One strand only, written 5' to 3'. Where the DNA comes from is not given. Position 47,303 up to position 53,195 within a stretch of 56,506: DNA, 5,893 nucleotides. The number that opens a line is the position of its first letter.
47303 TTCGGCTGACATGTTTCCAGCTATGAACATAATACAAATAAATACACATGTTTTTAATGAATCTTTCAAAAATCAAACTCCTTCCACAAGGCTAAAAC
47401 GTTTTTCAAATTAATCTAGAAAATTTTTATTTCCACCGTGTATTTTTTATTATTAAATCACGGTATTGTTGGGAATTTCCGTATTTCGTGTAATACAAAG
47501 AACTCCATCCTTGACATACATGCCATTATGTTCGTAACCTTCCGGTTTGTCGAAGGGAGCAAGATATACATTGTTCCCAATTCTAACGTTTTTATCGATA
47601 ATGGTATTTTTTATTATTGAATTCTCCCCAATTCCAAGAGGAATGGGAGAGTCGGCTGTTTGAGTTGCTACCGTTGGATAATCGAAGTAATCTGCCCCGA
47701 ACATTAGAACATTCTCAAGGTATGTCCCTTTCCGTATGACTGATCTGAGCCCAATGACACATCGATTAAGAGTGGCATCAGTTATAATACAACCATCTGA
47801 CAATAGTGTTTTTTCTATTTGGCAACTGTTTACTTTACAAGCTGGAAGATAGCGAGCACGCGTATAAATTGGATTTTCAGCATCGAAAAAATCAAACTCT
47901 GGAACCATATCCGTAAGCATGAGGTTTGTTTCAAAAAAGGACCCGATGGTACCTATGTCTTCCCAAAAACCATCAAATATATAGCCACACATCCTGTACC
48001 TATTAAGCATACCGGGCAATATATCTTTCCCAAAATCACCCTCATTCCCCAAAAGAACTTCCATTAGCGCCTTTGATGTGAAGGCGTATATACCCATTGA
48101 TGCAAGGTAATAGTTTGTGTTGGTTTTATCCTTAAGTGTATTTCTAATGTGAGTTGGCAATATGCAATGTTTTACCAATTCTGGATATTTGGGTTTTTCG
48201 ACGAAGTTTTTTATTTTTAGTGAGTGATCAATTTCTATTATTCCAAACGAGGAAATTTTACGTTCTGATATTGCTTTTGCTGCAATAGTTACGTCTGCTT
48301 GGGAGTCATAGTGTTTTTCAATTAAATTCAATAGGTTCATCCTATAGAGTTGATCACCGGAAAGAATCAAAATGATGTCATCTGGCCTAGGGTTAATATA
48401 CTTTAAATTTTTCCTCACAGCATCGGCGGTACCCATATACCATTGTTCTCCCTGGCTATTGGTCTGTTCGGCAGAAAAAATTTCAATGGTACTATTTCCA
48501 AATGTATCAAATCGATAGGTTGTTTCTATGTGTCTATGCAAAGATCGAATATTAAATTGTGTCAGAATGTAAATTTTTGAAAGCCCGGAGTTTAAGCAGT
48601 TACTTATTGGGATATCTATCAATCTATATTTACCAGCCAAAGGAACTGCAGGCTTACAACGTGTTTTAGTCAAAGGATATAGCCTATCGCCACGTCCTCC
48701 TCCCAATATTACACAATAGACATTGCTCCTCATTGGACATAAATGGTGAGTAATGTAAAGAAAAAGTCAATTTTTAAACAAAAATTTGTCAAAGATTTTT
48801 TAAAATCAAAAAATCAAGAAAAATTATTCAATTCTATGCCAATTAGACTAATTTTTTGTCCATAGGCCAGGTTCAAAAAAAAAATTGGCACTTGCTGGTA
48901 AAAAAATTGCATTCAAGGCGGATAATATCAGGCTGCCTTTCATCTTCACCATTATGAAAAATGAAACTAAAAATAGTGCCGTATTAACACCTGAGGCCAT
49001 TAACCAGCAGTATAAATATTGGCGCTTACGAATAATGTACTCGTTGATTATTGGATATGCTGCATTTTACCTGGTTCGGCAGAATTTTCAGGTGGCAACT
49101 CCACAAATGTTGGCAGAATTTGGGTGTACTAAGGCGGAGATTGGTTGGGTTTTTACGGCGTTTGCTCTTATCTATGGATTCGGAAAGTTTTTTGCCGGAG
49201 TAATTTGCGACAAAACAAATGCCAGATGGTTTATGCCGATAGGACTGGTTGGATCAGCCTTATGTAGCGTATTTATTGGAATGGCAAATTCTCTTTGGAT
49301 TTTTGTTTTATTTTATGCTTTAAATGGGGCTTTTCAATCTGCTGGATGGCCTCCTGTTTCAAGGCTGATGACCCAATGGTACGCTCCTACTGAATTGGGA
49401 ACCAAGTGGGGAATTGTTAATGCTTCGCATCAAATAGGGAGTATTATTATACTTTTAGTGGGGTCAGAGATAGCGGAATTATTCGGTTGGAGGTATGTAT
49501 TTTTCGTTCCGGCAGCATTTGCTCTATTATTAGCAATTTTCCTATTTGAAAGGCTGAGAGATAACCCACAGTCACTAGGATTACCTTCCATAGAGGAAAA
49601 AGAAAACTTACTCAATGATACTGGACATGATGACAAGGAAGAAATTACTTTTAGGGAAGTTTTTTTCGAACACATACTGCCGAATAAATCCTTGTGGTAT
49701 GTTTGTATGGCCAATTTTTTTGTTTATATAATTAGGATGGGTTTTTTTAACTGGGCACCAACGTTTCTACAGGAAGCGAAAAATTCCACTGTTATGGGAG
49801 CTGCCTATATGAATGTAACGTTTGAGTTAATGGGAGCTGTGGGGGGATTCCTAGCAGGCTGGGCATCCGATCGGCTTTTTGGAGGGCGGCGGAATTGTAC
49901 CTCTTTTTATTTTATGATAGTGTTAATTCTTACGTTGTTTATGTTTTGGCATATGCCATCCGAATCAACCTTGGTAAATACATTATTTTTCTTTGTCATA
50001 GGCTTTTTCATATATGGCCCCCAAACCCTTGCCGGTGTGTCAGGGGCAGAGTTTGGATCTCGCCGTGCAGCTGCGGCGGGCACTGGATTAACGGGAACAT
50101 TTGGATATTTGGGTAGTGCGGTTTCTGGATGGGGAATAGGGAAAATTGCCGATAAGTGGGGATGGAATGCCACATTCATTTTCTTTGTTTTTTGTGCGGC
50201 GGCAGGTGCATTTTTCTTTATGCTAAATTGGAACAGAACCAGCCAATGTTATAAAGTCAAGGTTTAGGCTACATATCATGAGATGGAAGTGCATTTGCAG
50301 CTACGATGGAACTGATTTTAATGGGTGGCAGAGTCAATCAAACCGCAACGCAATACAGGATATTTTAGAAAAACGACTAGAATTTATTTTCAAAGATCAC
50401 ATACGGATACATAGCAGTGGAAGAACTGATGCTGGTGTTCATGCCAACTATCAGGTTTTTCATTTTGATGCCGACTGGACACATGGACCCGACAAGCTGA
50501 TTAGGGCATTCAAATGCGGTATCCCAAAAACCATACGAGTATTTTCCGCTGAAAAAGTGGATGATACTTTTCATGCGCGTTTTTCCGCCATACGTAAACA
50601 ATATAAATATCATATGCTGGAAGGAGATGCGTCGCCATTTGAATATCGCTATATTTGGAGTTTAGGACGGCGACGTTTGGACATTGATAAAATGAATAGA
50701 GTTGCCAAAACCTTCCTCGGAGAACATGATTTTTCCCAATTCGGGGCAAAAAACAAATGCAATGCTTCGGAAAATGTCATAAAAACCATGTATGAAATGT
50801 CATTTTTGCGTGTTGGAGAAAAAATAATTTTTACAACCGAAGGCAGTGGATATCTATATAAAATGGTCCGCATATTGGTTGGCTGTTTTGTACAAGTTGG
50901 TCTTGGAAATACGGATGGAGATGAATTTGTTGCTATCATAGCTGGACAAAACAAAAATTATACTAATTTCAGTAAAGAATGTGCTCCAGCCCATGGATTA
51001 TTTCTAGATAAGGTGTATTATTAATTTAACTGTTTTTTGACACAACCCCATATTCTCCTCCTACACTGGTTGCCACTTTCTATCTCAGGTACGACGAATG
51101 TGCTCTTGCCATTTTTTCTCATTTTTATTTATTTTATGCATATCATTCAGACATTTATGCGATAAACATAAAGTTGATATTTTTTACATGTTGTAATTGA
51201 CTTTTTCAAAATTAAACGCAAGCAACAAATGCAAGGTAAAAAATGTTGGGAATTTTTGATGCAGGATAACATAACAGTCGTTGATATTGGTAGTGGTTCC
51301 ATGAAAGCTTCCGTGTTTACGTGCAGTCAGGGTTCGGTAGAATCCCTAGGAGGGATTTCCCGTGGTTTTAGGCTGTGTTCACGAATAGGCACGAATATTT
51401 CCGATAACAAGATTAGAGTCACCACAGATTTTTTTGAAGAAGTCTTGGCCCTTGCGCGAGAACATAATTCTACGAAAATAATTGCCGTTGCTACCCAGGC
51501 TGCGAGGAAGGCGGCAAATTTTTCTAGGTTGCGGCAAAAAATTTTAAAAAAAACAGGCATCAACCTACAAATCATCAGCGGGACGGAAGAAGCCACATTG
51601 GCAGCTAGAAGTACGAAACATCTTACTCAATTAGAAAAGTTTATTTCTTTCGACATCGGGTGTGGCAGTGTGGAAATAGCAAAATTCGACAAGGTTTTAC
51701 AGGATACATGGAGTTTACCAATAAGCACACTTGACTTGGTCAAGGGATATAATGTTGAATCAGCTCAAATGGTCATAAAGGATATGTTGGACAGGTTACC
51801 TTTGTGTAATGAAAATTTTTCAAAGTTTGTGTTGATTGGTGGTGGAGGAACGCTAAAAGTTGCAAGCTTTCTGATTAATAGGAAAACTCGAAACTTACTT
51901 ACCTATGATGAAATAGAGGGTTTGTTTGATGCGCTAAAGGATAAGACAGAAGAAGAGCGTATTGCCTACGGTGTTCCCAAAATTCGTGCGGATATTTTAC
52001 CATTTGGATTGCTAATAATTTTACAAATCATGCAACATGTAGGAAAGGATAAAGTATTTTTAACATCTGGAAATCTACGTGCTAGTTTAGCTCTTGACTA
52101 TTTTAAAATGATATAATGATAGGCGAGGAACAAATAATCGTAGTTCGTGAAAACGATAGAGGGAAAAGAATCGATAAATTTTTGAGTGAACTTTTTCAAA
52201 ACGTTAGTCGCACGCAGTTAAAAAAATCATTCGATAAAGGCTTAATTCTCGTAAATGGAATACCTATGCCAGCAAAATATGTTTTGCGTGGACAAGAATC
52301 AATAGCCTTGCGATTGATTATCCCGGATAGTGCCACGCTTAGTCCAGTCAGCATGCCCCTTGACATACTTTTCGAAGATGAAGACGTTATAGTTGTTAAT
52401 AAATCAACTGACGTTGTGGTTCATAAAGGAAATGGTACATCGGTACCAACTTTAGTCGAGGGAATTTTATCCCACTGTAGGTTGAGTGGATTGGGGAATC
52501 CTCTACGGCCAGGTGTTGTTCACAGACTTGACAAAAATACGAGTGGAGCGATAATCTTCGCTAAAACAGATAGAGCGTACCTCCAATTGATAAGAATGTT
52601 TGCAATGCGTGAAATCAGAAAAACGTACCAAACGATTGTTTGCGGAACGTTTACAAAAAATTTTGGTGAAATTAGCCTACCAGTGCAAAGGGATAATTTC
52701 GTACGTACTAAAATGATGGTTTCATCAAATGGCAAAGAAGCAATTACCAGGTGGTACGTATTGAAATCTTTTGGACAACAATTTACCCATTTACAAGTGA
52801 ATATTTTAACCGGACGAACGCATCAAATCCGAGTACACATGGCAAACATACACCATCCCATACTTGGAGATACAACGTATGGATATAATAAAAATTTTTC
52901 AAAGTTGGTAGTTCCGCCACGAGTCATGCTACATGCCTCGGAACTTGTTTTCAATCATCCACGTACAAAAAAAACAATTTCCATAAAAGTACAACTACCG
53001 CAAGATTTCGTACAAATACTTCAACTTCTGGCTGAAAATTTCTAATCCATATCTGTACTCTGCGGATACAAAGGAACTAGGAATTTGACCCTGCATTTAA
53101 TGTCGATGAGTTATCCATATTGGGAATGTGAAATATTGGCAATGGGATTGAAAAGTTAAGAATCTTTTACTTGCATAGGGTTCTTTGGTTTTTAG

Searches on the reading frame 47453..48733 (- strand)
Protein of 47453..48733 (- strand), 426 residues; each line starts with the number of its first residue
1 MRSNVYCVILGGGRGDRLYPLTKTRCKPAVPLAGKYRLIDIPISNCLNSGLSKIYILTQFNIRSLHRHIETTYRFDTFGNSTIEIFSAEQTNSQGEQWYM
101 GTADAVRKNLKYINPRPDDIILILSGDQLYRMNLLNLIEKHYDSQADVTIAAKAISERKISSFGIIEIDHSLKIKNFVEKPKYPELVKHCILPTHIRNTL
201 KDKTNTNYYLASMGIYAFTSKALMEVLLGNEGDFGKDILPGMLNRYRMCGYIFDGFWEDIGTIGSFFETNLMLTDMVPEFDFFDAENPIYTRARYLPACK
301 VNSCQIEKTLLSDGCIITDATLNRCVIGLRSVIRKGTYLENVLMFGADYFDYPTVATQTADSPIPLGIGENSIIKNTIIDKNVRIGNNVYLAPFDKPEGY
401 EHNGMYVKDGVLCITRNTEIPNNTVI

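Call 40: search_protein_families(library=pfam, proteins=[window:47453-48733:-], max_evalue=0.0001)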
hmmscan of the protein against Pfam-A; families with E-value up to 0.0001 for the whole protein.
window:47453-48733:- (426 aa): 4 families
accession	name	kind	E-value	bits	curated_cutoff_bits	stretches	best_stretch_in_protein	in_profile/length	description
PF00483.29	NTP_transferase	-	1.3e-55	189.1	21.2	1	8-274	3-243/245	Nucleotidyl transferase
PF25247.1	LbH_GLGC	-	8.2e-41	139.5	27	1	294-425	1-135/135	GLGC left-handed parallel beta-helix domain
PF24894.1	Hexapep_GlmU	-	6.9e-07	29.8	23.3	0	301-345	11-55/104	GlmU-like, C-terminal hexapeptide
PF25084.1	LbH_EIF2B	-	7e-05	23.2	54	0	368-391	30-53/105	EIF2B subunit epsilon LbH domain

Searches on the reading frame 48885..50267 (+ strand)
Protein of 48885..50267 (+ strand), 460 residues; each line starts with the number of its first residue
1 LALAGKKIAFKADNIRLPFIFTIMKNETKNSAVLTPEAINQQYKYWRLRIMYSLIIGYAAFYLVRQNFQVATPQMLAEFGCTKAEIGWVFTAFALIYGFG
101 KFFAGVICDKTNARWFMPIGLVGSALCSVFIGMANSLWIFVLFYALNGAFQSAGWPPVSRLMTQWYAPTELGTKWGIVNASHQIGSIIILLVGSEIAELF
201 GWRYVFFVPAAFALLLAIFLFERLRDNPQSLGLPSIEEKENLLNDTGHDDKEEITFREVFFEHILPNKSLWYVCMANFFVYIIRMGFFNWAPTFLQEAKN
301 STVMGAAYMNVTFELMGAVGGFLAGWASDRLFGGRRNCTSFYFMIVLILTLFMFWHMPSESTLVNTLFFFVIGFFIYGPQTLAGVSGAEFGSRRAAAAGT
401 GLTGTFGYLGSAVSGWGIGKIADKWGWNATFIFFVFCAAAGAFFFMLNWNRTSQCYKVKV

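Call 40: search_protein_families(library=pfam, proteins=[window:48885-50267:+], max_evalue=0.0001)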
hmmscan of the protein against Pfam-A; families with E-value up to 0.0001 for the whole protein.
window:48885-50267:+ (460 aa): 2 families
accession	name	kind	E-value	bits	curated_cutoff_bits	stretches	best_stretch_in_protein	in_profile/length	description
PF07690.21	MFS_1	-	7.6e-58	196.5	33.4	1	54-414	1-346/347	Major Facilitator Superfamily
PF00083.30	Sugar_tr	-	7.2e-08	32.2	22.3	1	67-447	31-435/452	Sugar (and other) transporter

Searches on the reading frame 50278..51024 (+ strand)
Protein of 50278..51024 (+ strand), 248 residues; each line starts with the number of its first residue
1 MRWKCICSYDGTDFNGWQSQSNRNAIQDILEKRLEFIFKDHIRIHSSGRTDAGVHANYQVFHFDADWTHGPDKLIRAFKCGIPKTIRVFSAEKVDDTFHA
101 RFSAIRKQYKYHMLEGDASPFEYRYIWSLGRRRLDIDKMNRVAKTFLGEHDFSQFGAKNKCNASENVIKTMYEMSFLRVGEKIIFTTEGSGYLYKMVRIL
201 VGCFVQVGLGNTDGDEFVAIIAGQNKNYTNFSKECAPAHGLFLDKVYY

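Call 40: search_protein_families(library=pfam, proteins=[window:50278-51024:+], max_evalue=0.0001)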
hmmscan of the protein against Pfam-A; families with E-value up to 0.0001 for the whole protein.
window:50278-51024:+ (248 aa): 1 family
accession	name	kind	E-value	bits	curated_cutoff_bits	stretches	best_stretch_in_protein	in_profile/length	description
PF01416.25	PseudoU_synth_1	-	7.5e-31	107.3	23.3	2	143-248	2-107/108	tRNA pseudouridine synthase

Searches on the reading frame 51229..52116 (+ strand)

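Call 40: search_protein_families(library=pfam, proteins=[window:51229-52116:+], max_evalue=0.0001)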
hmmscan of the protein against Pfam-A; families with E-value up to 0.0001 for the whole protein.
window:51229-52116:+ (295 aa): 1 family
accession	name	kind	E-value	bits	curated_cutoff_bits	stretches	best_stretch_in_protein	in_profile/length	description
PF02541.22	Ppx-GppA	-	7.7e-22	78.5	27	1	56-286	31-276/285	Ppx/GppA phosphatase family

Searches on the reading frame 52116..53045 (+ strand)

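Call 40: search_protein_families(library=pfam, proteins=[window:52116-53045:+], max_evalue=0.0001)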
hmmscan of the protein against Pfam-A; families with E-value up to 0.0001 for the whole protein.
window:52116-53045:+ (309 aa): 1 family
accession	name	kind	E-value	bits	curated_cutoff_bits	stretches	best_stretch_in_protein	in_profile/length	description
PF00849.27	PseudoU_synth_2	-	2.2e-30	106.3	26.8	1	90-243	1-151/152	RNA pseudouridylate synthase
